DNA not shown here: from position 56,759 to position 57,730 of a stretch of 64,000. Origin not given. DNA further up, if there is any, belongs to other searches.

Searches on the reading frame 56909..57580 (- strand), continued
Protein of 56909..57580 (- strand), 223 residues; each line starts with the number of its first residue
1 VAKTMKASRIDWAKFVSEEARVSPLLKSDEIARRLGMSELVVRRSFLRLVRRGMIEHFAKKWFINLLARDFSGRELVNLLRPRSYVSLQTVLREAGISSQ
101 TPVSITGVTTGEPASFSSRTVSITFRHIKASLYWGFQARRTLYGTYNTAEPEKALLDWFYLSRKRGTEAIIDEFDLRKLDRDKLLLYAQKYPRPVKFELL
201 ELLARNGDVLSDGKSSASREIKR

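Call 80: search_solved_structures(query=A3, max_evalue=0.01, show_alignments=1)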
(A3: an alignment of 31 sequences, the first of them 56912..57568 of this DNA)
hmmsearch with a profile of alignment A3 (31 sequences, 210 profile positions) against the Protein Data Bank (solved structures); distinct sequences matched with E-value up to 0.01: 2.
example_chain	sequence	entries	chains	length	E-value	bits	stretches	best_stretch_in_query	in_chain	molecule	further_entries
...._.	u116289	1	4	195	0.0027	20.2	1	36-197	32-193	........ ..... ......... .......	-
9hlo_A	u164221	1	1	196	0.0027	20.2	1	36-197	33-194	Abortive infection protein AbiGI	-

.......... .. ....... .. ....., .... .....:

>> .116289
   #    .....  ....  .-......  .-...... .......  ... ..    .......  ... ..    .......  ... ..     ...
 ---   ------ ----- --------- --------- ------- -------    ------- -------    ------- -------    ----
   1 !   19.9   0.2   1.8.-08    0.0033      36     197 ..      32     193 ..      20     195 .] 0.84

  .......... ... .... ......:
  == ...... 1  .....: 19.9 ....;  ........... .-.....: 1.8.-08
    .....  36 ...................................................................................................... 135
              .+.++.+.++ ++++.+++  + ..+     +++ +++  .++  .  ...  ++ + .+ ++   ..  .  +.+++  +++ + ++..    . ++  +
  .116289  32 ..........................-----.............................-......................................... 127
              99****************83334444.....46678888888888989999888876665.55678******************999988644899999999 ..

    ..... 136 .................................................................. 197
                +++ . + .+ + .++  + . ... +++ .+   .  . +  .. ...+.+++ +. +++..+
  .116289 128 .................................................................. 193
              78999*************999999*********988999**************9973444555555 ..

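Call 94: search_protein_representatives(alignment_id=A4)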
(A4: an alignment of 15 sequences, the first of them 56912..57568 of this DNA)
Query: 15 sequences, 219 profile positions. Proteins with E-value up to 0.001 (for the whole library): 2288; up to 1e-10: 628; up to 1e-30: 30. The best 150 are listed.
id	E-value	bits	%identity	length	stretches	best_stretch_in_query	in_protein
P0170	3.0e-100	350.2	-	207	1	5-210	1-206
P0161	1.5e-71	256.4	-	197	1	1-145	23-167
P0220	3.4e-70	252.0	-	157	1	38-194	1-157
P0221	1.3e-67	243.6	-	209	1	6-204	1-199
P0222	1.1e-61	224.1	-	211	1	4-200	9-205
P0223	2.0e-59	216.8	-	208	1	4-197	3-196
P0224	8.9e-55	201.6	-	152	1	6-157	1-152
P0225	3.6e-53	196.3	-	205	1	50-210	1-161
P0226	4.5e-50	186.2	-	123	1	88-206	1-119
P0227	6.2e-50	185.7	-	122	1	2-113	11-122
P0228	1.7e-48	181.0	-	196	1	51-196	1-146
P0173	2.6e-44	167.3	-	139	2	1-92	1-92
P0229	4.6e-44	166.5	-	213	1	3-199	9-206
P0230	1.2e-40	155.4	-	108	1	117-200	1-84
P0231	4.9e-39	150.1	-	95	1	1-86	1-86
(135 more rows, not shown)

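Call 95: find_encoding_contigs(protein=P0179, flank=2500, max_places=2)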
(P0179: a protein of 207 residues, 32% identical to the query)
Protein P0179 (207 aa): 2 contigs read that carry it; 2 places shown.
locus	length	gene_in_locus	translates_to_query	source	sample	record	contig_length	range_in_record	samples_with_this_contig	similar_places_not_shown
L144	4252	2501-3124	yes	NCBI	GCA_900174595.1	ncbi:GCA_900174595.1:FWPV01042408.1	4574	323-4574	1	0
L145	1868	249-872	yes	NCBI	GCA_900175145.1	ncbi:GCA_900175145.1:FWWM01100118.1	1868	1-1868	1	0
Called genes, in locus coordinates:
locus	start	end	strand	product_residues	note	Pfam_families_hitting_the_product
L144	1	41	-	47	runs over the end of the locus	-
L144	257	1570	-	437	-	PF13173:AAA_14, PF13635:DUF4143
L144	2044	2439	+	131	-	-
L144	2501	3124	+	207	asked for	-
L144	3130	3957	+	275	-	PF08843:AbiEii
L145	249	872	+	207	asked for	-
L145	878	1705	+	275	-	PF08843:AbiEii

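Call 96: find_encoding_contigs(protein=P0184, flank=2500, max_places=2)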
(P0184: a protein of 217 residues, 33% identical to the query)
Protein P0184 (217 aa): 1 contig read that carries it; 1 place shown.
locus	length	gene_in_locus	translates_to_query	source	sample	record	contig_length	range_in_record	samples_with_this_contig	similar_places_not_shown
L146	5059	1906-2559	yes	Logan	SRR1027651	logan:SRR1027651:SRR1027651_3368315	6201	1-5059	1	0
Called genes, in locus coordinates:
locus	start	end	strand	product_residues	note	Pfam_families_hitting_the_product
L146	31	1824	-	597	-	PF01411:tRNA-synt_2c, PF07973:tRNA_SAD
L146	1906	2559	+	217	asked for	-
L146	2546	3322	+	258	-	PF08843:AbiEii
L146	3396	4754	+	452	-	-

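Call 97: search_dna_similar(query=L143:2372-2995:+, collection=plasmids, mode=protein, max_evalue=0.001, max_rows=40)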
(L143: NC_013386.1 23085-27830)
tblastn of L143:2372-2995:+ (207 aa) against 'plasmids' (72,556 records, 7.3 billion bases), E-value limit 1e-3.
Records with a match: 8; places in all: 8; records where one place covers at least 80% of the query: 1.
Best place of each record, by identity: >=99% 1; <60% 7.
By first word of the organism name: Vibrio 4; Pseudomonas 2; Ammonifex 1; Campylobacter 1.
By predicted mobility (MOB-suite, as given by PLSDB): non-mobilizable 8.
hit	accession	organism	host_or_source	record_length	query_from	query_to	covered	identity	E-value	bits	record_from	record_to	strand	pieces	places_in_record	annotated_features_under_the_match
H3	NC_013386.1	Ammonifex degensii KC4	-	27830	1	207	100%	100.0%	9e-124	391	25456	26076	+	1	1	type IV toxin-antitoxin system AbiEi family antitoxin ... | nucleotidyl transferase AbiEii/AbiGii toxin family protein | tyrosine-type recombinase/integrase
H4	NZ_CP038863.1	Campylobacter jejuni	mouse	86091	7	145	67%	34.9%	4e-7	57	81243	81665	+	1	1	hypothetical protein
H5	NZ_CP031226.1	Pseudomonas amygdali pv. lachrymans str. M301315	-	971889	22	145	60%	37.0%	9e-7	56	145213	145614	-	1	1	hypothetical protein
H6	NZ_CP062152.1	Vibrio parahaemolyticus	oyster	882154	7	145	67%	31.5%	2e-6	55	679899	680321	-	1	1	hypothetical protein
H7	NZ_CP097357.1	Vibrio parahaemolyticus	oyster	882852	7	145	67%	31.5%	2e-6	55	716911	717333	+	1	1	hypothetical protein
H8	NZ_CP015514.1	Vibrio vulnificus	Mactra veneriformis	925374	7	145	67%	31.5%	2e-6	55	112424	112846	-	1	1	hypothetical protein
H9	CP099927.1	Vibrio parahaemolyticus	Anadara tuberculosa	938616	7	145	67%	31.5%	2e-6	55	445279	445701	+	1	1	hypothetical protein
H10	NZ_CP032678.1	Pseudomonas sp. Leaf58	Arabidopsis,whole organism,phyllosphere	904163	33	145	55%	38.5%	1e-6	56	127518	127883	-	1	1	hypothetical protein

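Call 98: get_annotated_region(hit=H4, flank=1800)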
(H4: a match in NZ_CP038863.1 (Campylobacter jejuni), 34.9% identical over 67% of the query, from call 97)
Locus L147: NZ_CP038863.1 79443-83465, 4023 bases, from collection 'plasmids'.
description: Campylobacter jejuni strain SCJK2 plasmid unnamed1, complete sequence
organism: Campylobacter jejuni (NCBI taxid 197)
taxonomy: Bacteria; Campylobacterota; Epsilonproteobacteria; Campylobacterales; Campylobacteraceae; Campylobacter; Campylobacter jejuni
host: -; source: mouse; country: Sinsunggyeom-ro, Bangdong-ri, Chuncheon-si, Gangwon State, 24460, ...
typing (MOB-suite, as given by PLSDB): non-mobilizable
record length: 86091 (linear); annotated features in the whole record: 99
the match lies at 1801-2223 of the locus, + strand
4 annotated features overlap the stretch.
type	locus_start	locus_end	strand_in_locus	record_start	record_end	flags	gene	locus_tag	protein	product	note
CDS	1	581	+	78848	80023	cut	-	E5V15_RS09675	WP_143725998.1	BspA family leucine-rich repeat surface protein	-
CDS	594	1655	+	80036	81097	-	-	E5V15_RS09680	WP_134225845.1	hypothetical protein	-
CDS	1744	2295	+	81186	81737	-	-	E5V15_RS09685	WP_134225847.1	hypothetical protein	-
CDS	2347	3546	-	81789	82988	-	-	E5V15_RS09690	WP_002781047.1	RNA-guided endonuclease TnpB family protein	-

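Call 99: get_annotated_region(hit=H5, flank=1800)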
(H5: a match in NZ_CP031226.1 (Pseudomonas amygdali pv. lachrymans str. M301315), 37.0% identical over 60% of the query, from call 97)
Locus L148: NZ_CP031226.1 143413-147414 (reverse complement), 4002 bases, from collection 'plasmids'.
description: Pseudomonas amygdali pv. lachrymans str. M301315 plasmid pMPPla107, complete sequence
organism: Pseudomonas amygdali pv. lachrymans str. M301315 (NCBI taxid 629260)
taxonomy: Bacteria; Pseudomonadota; Gammaproteobacteria; Pseudomonadales; Pseudomonadaceae; Pseudomonas; Pseudomonas amygdali; Pseudomonas amygdali pv. lachrymans str. M301315
host: -; source: -; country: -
typing (MOB-suite, as given by PLSDB): non-mobilizable; replicon rep_cluster_1322; mating-pair formation MPF_I
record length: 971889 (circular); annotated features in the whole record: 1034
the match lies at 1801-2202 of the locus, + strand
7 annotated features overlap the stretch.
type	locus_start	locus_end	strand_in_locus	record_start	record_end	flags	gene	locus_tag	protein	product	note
CDS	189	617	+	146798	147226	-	-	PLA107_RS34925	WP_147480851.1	hypothetical protein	-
CDS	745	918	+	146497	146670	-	-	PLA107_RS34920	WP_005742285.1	hypothetical protein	-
CDS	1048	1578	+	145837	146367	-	-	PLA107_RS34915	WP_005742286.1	hypothetical protein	-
CDS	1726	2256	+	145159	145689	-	-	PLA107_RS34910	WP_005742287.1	hypothetical protein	-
CDS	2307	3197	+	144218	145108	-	-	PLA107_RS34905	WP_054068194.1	nucleotidyl transferase AbiEii/AbiGii toxin family protein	-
CDS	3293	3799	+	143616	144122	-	-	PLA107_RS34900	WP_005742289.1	hypothetical protein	-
CDS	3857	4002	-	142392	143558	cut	-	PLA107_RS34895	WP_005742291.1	ribonucleotide-diphosphate reductase subunit beta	GO:0009263 - deoxyribonucleotide biosynthetic process [Evidence IEA]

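Call 100: get_annotated_region(hit=H6, flank=1800)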
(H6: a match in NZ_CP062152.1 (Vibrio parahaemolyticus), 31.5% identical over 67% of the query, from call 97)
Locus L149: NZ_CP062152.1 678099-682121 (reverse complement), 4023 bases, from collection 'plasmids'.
description: Vibrio parahaemolyticus strain 19-VB00998 plasmid pVP-19-VB00998, complete sequence
organism: Vibrio parahaemolyticus (NCBI taxid 670)
taxonomy: Bacteria; Pseudomonadota; Gammaproteobacteria; Vibrionales; Vibrionaceae; Vibrio; Vibrio parahaemolyticus
host: -; source: oyster; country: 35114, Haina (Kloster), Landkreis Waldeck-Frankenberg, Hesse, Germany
typing (MOB-suite, as given by PLSDB): non-mobilizable
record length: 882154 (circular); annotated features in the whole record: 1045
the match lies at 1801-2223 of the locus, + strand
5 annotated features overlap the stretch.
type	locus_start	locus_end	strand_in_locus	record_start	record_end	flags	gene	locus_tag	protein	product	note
CDS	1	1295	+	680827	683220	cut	-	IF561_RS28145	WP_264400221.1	hypothetical protein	-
CDS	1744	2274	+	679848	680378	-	-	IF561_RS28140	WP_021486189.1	hypothetical protein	-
CDS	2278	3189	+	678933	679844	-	-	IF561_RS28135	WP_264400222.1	nucleotidyl transferase AbiEii/AbiGii toxin family protein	-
CDS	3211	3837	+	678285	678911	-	-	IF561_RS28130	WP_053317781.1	hypothetical protein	-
CDS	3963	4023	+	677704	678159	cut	yiaA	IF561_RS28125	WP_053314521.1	inner membrane protein YiaA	-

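Call 101: get_annotated_region(hit=H10, flank=1800)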
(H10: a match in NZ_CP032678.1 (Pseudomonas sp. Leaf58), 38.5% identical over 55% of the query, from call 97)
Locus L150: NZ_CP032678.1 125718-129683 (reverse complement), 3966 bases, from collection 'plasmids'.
description: Pseudomonas sp. Leaf58 plasmid pBASL58, complete sequence
organism: Pseudomonas sp. Leaf58 (NCBI taxid 1736226)
taxonomy: Bacteria; Pseudomonadota; Gammaproteobacteria; Pseudomonadales; Pseudomonadaceae; Pseudomonas; Pseudomonas sp. Leaf58
host: -; source: Arabidopsis,whole organism,phyllosphere; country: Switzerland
typing (MOB-suite, as given by PLSDB): non-mobilizable; mating-pair formation MPF_I
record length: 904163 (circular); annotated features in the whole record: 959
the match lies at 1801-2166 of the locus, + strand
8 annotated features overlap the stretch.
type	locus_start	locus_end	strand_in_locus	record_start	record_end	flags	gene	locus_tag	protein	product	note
CDS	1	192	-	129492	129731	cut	-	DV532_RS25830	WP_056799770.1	hypothetical protein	-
CDS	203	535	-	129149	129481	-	-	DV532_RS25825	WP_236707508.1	hypothetical protein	-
CDS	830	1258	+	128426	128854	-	-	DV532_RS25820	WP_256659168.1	hypothetical protein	-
CDS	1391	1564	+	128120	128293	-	-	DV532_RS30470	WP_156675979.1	hypothetical protein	-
CDS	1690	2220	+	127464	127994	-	-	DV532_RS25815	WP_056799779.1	hypothetical protein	-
CDS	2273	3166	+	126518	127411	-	-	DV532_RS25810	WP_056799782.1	nucleotidyl transferase AbiEii/AbiGii toxin family protein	-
CDS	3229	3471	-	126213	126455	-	-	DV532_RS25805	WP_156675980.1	hypothetical protein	-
CDS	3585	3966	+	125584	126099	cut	-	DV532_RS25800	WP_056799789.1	hypothetical protein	-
